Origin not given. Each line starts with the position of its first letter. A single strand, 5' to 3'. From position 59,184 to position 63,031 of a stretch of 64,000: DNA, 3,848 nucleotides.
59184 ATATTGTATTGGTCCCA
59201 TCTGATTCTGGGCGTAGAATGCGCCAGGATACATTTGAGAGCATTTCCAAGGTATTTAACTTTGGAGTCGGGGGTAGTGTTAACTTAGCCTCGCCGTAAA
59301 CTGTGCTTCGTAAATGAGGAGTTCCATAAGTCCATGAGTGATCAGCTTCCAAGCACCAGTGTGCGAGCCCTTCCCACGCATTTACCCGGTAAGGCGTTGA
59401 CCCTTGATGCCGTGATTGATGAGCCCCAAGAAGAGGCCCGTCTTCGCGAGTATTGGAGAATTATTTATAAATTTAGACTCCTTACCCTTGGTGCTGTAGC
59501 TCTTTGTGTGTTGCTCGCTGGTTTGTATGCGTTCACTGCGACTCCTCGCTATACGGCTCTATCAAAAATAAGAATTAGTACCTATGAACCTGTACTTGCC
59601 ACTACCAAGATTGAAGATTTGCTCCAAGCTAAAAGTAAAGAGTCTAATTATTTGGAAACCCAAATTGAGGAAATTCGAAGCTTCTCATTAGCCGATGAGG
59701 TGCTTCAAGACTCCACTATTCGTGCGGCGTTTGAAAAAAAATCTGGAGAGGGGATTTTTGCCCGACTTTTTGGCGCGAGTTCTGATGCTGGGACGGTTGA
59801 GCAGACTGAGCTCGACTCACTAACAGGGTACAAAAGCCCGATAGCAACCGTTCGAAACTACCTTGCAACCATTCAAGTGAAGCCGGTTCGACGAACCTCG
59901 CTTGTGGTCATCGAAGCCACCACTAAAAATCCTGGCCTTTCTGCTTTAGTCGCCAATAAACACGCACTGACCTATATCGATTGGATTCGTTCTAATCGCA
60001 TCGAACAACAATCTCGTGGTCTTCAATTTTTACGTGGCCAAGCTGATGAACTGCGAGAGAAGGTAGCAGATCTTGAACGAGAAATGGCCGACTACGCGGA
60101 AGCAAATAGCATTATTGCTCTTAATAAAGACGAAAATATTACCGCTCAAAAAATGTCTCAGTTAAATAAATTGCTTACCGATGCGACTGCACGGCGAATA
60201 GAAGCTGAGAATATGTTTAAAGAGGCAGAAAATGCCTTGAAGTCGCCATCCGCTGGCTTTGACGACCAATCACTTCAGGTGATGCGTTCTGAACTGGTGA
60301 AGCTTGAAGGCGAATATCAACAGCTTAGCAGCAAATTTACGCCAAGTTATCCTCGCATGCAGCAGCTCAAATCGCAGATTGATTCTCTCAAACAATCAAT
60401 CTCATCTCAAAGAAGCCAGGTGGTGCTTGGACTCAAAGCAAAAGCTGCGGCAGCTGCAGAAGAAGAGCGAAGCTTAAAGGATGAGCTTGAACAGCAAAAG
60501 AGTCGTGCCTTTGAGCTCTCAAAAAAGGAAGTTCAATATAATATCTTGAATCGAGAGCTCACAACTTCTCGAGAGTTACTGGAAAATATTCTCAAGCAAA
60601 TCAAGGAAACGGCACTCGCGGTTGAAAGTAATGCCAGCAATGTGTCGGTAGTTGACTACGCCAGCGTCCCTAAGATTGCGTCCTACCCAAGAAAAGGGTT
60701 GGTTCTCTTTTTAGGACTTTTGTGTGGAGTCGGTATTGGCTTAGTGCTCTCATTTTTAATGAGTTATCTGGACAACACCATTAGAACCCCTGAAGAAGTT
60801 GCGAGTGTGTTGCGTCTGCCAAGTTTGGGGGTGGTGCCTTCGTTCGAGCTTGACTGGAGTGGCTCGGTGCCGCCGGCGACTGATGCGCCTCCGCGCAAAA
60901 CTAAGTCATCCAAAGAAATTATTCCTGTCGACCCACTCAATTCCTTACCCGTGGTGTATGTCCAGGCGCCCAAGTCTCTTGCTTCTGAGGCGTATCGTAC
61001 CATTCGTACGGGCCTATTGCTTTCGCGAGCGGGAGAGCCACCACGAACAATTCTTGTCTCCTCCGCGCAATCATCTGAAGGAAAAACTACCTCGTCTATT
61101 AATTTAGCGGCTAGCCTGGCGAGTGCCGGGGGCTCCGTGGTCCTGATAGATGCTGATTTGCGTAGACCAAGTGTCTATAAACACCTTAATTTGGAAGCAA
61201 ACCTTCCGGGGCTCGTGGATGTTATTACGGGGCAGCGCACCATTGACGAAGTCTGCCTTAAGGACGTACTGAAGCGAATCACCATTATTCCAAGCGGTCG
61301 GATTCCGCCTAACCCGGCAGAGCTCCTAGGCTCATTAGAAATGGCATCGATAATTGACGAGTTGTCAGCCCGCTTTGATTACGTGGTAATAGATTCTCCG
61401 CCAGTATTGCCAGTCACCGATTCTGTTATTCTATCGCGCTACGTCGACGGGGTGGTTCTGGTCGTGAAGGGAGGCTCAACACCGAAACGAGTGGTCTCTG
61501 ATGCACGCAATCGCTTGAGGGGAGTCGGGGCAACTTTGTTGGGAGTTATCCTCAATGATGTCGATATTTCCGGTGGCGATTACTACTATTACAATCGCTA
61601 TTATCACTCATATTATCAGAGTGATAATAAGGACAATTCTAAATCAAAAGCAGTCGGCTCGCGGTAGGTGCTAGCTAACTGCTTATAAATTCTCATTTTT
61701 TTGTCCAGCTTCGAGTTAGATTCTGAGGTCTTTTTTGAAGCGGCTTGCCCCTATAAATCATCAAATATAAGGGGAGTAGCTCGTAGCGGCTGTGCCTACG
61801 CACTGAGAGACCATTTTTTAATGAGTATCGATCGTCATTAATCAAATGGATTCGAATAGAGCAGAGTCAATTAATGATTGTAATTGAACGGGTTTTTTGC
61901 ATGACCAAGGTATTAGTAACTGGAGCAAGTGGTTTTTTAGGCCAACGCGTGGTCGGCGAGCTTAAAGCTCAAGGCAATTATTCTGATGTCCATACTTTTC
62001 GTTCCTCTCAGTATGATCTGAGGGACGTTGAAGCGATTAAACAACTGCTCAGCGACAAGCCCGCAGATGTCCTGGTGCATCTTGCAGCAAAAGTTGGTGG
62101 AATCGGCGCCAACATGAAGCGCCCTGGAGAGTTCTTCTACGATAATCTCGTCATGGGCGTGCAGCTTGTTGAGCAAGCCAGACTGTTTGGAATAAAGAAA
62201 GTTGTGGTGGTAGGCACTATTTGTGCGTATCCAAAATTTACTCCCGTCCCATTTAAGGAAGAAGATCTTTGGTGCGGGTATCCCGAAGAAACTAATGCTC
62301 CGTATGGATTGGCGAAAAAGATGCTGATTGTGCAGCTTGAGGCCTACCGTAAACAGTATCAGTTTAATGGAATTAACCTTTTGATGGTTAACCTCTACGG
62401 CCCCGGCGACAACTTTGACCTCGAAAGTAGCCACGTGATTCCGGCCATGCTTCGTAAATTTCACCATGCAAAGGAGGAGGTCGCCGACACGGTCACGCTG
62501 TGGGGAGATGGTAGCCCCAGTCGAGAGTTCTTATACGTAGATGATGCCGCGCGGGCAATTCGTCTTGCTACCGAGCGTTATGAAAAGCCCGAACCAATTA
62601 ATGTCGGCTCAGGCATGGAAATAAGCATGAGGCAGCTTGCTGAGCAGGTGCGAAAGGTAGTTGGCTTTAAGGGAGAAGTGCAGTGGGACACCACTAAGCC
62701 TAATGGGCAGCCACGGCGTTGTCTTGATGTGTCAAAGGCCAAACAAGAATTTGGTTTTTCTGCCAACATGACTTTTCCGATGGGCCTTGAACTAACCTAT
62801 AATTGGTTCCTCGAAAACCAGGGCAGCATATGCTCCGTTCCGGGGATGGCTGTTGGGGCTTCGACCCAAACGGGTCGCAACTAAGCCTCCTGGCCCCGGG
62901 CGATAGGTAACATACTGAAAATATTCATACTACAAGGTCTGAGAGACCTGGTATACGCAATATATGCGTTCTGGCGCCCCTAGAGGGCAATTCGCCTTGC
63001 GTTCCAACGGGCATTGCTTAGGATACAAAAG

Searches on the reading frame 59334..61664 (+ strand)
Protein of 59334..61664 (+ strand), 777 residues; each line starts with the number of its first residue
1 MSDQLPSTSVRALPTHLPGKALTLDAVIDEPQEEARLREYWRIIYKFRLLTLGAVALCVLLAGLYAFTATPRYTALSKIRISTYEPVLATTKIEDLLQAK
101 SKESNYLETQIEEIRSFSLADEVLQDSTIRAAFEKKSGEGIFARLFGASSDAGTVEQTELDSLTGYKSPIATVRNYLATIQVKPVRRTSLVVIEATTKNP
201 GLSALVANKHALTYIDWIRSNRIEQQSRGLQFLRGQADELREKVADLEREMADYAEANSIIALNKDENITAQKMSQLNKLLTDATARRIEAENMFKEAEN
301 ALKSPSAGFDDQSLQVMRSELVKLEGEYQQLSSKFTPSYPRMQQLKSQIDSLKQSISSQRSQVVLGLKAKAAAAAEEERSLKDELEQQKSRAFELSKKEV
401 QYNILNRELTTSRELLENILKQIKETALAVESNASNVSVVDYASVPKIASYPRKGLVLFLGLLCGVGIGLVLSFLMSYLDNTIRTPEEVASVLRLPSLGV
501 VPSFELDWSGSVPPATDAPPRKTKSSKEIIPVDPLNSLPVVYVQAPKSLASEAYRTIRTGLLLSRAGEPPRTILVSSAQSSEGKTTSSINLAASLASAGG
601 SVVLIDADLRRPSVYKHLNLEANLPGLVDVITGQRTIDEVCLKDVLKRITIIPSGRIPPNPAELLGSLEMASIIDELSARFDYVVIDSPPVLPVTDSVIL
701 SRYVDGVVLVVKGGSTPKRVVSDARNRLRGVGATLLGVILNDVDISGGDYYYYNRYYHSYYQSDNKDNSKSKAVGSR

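Call 54: search_protein_families(library=pfam, proteins=[window:59334-61664:+], max_evalue=0.0001)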
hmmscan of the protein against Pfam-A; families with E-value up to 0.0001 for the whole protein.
window:59334-61664:+ (777 aa): 5 families
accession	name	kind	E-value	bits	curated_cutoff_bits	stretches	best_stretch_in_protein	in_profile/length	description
PF13614.12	AAA_31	-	6.1e-14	52.8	27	1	572-701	3-138/177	AAA domain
PF13807.11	GNVR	-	1.9e-09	37.8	27.7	1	405-475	9-79/82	G-rich domain on putative tyrosine kinase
PF10609.15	ParA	-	2.1e-07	31.1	27.1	1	571-741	4-173/246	NUBPL iron-transfer P-loop NTPase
PF01656.29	CbiA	-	2.9e-07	30.9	25.4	1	573-745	1-85/125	CobQ/CobB/MinD/ParA nucleotide binding domain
PF02706.20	Wzz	-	1e-06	29.4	25.5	1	37-126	5-90/91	Chain length determinant protein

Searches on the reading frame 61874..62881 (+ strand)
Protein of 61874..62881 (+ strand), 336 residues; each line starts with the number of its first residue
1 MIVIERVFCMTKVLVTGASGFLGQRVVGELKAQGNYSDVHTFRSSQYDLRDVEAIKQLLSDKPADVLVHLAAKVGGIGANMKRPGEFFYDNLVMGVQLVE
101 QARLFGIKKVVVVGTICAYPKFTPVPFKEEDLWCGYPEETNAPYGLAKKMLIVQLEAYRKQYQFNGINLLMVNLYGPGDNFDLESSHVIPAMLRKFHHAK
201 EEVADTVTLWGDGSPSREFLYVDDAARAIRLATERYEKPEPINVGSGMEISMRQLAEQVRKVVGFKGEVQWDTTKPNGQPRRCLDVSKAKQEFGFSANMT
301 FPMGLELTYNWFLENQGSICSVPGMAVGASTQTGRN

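Call 54: search_protein_families(library=pfam, proteins=[window:61874-62881:+], max_evalue=0.0001)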
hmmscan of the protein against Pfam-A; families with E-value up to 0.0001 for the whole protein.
window:61874-62881:+ (336 aa): 3 families
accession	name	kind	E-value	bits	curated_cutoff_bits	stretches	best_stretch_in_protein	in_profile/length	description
PF01370.27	Epimerase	-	1.9e-58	198.2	20.9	1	13-245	1-240/240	NAD dependent epimerase/dehydratase family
PF16363.11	GDP_Man_Dehyd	-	3.9e-26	92.7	27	1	40-306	52-330/332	GDP-mannose 4,6 dehydratase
PF04321.23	RmlD_sub_bind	-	1.6e-07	31.2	27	1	12-72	2-60/287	RmlD substrate binding domain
